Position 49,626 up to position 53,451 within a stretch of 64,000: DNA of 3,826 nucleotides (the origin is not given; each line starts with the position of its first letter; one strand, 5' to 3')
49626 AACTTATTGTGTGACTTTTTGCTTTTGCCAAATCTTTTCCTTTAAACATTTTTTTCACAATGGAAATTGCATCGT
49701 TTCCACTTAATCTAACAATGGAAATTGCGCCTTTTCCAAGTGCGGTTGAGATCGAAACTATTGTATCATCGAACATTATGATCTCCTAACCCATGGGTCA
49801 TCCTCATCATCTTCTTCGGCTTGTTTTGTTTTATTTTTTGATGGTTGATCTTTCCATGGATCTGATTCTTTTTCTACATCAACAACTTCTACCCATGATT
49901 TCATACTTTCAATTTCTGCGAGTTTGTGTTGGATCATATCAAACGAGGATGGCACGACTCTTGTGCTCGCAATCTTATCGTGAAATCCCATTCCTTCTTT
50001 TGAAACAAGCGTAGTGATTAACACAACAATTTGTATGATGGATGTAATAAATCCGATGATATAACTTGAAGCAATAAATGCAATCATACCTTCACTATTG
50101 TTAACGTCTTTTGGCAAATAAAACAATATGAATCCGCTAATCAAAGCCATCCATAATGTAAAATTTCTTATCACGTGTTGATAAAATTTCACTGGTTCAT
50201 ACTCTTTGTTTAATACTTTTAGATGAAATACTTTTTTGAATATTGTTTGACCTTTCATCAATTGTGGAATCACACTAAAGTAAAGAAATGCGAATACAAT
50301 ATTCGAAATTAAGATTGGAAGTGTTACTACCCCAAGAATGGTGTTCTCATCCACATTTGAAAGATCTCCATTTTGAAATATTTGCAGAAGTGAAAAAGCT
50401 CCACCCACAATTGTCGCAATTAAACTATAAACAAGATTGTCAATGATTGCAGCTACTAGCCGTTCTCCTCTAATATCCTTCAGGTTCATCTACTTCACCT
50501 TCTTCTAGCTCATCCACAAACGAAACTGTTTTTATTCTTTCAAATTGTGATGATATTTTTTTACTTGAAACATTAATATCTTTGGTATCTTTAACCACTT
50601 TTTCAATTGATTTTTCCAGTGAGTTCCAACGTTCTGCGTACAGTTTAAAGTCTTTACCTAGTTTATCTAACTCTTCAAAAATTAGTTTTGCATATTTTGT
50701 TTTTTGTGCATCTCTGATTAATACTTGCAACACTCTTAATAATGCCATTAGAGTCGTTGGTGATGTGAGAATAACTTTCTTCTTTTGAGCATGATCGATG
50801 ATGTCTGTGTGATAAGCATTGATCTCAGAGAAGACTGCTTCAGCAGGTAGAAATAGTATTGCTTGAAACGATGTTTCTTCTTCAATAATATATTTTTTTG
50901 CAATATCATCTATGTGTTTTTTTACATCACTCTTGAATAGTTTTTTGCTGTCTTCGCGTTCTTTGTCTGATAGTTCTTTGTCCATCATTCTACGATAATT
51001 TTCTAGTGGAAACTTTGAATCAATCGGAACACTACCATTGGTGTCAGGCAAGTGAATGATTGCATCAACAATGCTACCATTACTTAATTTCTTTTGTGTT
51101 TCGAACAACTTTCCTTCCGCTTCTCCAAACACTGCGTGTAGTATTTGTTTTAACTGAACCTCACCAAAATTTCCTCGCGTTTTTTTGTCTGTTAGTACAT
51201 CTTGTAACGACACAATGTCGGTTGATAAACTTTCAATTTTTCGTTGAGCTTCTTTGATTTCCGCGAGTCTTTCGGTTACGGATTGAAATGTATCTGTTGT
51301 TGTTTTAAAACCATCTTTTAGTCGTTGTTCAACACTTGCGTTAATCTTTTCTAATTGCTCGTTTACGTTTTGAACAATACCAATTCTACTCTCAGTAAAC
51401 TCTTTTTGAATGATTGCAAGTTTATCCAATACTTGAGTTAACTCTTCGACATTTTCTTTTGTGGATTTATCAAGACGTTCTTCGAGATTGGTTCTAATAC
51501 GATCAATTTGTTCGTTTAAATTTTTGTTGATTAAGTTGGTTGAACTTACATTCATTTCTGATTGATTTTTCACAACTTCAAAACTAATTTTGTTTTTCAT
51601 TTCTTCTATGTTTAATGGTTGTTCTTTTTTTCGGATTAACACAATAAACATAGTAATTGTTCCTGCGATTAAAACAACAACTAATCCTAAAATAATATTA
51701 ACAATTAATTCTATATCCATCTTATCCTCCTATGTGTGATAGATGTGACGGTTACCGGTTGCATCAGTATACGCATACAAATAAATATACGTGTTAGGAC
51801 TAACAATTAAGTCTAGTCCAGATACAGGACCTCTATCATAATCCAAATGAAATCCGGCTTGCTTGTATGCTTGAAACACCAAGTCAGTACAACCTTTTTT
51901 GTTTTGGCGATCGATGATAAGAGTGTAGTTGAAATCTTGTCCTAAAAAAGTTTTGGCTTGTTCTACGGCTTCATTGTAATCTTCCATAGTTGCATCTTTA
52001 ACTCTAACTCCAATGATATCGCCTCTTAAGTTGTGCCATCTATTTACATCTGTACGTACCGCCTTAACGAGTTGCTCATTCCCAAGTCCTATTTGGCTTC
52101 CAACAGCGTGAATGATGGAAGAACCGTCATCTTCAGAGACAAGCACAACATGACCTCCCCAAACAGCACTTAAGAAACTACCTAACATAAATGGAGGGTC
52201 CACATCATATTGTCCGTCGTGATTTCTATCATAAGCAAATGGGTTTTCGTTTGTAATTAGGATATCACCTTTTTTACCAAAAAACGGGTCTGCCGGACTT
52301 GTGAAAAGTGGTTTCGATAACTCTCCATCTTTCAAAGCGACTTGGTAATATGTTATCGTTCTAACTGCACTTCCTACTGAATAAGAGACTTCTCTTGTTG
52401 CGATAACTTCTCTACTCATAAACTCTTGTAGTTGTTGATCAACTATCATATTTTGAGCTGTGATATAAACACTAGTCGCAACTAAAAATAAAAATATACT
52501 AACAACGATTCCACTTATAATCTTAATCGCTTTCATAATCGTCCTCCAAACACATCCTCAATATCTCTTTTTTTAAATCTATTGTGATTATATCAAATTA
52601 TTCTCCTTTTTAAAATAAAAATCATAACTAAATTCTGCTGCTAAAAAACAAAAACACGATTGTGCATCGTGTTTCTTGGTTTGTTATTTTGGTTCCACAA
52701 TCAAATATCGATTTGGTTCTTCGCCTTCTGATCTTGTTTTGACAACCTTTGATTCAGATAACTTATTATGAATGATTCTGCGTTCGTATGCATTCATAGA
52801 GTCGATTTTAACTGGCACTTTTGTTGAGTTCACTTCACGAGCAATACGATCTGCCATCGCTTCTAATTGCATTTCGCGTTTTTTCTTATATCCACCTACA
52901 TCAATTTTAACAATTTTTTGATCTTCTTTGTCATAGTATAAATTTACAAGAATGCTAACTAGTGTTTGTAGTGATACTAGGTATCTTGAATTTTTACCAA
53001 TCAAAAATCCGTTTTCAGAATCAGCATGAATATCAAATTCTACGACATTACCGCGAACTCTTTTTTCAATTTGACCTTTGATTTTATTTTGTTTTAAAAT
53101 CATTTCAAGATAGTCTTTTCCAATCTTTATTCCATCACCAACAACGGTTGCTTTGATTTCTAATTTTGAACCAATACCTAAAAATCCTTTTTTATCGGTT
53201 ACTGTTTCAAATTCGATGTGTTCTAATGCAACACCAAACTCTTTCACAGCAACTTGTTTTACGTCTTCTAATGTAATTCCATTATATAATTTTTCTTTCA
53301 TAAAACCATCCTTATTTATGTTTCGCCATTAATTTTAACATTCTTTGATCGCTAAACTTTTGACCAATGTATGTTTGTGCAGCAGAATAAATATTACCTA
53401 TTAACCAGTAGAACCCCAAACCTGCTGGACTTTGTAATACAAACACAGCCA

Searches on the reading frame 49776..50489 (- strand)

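Call 58: search_protein_families(library=pfam, proteins=[window:49776-50489:-], max_evalue=0.00001)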
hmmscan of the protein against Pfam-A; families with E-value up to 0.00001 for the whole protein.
window:49776-50489:- (237 aa): 1 family
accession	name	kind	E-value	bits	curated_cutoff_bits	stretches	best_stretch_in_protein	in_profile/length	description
PF06271.18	RDD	-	6.8e-20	72.2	24.1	1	8-174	5-136/137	RDD family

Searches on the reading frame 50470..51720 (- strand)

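Call 58: search_protein_families(library=pfam, proteins=[window:50470-51720:-], max_evalue=0.00001)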
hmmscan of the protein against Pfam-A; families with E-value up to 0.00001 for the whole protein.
window:50470-51720:- (416 aa): 1 family
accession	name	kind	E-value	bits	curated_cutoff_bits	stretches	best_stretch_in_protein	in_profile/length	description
PF02646.22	RmuC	-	5.9e-64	216.4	26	1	121-400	1-285/291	RmuC family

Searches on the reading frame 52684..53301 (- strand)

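Call 58: search_protein_families(library=pfam, proteins=[window:52684-53301:-], max_evalue=0.00001)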
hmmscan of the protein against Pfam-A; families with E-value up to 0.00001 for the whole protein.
window:52684-53301:- (205 aa): 1 family
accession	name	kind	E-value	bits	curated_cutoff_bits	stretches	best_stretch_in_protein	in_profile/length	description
PF01424.28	R3H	-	2.5e-18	66.3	26.8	1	145-204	2-60/60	R3H domain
